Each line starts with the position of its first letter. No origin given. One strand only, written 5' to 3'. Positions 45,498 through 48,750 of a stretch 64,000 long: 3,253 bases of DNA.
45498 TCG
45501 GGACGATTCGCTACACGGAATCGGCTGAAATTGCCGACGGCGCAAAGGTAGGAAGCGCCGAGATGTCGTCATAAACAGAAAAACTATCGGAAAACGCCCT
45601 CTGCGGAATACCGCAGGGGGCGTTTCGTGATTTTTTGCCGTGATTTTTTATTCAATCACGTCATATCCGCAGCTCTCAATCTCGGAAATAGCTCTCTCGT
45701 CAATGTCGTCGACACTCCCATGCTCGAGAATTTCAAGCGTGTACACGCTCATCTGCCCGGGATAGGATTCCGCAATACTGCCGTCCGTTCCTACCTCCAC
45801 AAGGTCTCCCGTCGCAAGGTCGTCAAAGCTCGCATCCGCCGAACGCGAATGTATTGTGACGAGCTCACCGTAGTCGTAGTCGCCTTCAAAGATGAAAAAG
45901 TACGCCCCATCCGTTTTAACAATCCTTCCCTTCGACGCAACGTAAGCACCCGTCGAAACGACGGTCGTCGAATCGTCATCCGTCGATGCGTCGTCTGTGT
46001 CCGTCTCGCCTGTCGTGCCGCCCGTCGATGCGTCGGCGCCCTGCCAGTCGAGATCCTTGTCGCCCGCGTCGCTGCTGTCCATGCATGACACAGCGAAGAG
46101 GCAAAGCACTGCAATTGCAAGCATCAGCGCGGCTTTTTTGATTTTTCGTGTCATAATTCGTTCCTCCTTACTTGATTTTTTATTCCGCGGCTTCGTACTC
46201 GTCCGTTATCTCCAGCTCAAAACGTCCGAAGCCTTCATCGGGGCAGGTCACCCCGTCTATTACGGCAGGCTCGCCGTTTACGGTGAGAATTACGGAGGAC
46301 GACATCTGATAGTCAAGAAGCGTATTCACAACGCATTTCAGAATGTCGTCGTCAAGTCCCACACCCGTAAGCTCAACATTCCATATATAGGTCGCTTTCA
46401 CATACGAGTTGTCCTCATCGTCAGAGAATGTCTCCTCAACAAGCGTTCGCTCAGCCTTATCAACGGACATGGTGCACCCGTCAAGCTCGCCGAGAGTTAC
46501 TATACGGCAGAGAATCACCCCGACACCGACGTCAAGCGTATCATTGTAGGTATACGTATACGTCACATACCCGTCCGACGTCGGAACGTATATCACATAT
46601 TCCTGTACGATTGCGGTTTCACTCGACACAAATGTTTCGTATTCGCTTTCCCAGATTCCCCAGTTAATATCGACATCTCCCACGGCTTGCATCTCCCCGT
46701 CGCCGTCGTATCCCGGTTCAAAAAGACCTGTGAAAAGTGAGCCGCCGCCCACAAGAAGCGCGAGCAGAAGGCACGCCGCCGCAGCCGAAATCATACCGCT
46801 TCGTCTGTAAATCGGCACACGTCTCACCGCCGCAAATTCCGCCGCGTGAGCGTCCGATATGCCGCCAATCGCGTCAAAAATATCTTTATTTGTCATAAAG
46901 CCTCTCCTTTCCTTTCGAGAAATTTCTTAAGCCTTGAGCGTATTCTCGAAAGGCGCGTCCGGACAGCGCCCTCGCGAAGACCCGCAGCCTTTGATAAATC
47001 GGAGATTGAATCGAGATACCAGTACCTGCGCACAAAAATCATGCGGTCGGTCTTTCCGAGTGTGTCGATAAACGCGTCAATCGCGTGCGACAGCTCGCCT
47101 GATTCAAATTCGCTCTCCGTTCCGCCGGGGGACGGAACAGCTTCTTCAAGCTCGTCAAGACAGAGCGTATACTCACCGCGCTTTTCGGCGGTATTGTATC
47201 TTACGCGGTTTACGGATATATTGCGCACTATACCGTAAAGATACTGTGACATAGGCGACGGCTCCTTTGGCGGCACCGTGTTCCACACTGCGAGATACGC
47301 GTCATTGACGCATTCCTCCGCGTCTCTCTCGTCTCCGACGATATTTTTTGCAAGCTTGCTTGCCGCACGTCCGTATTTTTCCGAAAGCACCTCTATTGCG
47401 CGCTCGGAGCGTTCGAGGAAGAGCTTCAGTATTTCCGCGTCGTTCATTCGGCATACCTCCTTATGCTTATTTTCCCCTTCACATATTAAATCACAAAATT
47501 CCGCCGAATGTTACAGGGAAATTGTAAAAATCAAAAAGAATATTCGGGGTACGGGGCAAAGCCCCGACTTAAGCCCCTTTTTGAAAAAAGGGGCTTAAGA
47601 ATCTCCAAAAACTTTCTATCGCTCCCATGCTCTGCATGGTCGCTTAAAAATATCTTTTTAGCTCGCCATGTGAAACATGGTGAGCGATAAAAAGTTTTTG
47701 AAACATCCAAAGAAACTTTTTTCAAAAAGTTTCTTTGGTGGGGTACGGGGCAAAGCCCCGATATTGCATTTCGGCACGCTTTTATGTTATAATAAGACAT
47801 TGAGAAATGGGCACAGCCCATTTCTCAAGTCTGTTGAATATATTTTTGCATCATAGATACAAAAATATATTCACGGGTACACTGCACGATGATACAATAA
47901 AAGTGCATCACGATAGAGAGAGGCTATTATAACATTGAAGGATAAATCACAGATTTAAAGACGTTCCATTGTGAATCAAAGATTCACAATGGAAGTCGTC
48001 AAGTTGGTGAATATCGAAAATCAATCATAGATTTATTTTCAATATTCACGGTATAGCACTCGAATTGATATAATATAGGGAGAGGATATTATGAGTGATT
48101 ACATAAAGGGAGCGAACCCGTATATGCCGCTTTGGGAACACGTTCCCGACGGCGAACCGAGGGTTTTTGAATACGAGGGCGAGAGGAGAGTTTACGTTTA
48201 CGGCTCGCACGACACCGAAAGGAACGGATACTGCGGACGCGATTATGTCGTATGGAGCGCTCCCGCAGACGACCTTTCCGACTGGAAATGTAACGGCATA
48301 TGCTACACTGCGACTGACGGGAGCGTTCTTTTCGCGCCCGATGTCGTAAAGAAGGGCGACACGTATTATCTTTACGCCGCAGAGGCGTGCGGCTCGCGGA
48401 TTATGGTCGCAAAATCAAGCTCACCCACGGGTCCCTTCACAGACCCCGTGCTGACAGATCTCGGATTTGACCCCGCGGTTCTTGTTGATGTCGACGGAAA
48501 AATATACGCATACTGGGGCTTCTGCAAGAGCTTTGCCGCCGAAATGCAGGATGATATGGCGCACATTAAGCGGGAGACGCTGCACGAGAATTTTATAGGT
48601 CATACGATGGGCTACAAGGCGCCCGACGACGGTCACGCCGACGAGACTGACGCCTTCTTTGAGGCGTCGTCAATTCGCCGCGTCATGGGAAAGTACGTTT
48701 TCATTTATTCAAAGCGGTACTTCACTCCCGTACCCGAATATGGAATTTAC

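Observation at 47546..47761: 216-bp element bounded by perfect 22-nt direct repeats and built almost entirely of palindromes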

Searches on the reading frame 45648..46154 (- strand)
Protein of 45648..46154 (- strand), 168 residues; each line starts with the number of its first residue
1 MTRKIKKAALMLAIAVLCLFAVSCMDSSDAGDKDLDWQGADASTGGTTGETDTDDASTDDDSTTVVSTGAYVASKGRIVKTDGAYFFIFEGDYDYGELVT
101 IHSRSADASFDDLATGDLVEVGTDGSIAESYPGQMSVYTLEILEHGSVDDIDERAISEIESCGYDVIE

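Call 6: search_protein_families(library=pfam, proteins=[window:45648-46154:-])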
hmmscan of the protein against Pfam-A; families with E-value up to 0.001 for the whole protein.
window:45648-46154:- (168 aa): 1 family
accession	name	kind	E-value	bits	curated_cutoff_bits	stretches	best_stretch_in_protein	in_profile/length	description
PF11518.13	DUF3221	-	5.3e-06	27.1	26.4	1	104-144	42-82/82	Protein of unknown function (DUF3221)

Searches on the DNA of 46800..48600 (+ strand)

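Call 3: search_rna_families(source=window, start=46800, end=48600, threshold=evalue, max_evalue=10, show_alignments=3)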
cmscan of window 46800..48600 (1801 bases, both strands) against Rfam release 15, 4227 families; matches with E-value up to 10: 28.
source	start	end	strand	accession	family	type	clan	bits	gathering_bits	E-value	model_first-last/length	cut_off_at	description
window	47785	47875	-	RF00238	ctRNA_pND324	Gene; antisense;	-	26.2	45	0.4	1-86/86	no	ctRNA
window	47608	47699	-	RF04109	mir-1305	Gene; miRNA;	-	25.9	63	0.036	1-83/83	no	mir-1305 microRNA precursor family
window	47658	47742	+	RF02637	EF0408_EF0409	Gene; sRNA;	-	24.4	440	0.00073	1-412/412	no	Enterococcus sRNA EF0408_EF0409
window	47608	47698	+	RF04205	MIR2606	Gene; miRNA;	-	23.3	139.7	1.6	1-165/165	no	MIR2606 microRNA precursor family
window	47603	47703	-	RF03996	mir-3012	Gene; miRNA;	-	22.9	90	0.29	1-68/68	no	mir-3012 microRNA precursor family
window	47617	47691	+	RF04230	mir-9261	Gene; miRNA;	-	21.8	86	0.26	1-92/92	no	mir-9261 microRNA precursor family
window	47607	47698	+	RF04109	mir-1305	Gene; miRNA;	-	20.7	63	0.83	1-83/83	no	mir-1305 microRNA precursor family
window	47741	47867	+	RF01794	sok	Gene; antitoxin;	-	20.3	59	0.074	1-157/157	no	sok antitoxin (CssrC)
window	47799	47829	-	RF03497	MIR5038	Gene; miRNA;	-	19.9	70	1.2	1-75/75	no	MIR5038 microRNA precursor family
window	47823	47891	-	RF04009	mir-754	Gene; miRNA;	-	19.7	84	1.5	1-78/78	no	mir-754 microRNA precursor family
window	47799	47829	+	RF03497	MIR5038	Gene; miRNA;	-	19.5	70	1.6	1-75/75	no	MIR5038 microRNA precursor family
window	47933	48026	+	RF04059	MIR5020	Gene; miRNA;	-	18.7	73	1.8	1-109/109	no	MIR5020 microRNA precursor family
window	46911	46953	+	RF04230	mir-9261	Gene; miRNA;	-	17.6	86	3.8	25-66/92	no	mir-9261 microRNA precursor family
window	47707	47738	-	RF03912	mir-4659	Gene; miRNA;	-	17.6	92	4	21-53/73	no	mir-4659 microRNA precursor family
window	47707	47738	+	RF03912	mir-4659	Gene; miRNA;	-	17.4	92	4.7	21-53/73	no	mir-4659 microRNA precursor family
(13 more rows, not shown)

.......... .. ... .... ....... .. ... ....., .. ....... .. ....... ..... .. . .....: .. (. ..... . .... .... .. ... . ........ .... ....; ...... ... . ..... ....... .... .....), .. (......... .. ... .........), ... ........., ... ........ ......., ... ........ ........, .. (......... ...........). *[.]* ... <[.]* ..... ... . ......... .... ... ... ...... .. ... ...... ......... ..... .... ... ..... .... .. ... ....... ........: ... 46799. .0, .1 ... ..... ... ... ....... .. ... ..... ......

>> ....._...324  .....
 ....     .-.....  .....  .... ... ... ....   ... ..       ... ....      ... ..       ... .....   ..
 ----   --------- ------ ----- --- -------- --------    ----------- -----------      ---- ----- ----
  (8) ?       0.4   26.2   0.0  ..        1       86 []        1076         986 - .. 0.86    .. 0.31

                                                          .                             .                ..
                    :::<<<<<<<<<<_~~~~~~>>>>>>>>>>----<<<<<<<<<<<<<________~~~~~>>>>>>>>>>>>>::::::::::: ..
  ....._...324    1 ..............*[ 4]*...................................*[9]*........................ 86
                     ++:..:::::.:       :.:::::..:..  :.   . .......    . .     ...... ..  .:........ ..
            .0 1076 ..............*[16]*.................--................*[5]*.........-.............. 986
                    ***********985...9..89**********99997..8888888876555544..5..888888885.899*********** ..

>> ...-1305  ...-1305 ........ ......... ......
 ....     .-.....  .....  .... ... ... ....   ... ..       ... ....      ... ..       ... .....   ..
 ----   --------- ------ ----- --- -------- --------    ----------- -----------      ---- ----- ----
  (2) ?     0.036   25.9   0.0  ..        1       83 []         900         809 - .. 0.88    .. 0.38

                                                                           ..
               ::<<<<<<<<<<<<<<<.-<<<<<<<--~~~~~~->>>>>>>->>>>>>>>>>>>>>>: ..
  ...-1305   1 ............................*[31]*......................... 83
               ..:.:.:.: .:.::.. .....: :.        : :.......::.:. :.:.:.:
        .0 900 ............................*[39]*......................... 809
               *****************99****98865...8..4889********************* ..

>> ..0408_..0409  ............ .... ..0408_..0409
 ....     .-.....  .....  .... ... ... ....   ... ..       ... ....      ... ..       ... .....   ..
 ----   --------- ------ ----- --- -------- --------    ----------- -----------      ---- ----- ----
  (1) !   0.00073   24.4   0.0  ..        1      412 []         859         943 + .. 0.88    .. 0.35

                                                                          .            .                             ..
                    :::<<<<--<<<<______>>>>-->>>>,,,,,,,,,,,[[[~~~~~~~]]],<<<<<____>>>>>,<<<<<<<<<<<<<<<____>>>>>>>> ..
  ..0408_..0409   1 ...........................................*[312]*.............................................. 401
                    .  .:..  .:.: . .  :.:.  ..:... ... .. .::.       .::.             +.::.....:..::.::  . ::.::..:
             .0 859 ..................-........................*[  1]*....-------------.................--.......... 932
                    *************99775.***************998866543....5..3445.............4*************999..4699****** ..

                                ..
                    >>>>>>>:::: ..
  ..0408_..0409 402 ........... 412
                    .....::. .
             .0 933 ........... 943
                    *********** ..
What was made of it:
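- On Any Rfam RNA family: The best hits are 24-26 bits against gathering scores of 45-440 (call 3).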

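Call 35: search_dna_similar(query=window:47530-47780:+, collection=plasmids, mode=distant, max_evalue=0.01, max_rows=20)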
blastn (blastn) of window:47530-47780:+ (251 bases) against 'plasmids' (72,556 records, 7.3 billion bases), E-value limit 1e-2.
No match.

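Call 36: search_dna_similar(query=window:47530-47780:+, collection=phages, mode=distant, max_evalue=0.01, max_rows=20)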
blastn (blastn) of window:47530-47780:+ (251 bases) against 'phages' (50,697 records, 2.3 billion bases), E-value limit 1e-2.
No match.
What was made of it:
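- Tried and rejected: Plasmids and phages. blastn of the element against both collections gave no match (calls 35, 36).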
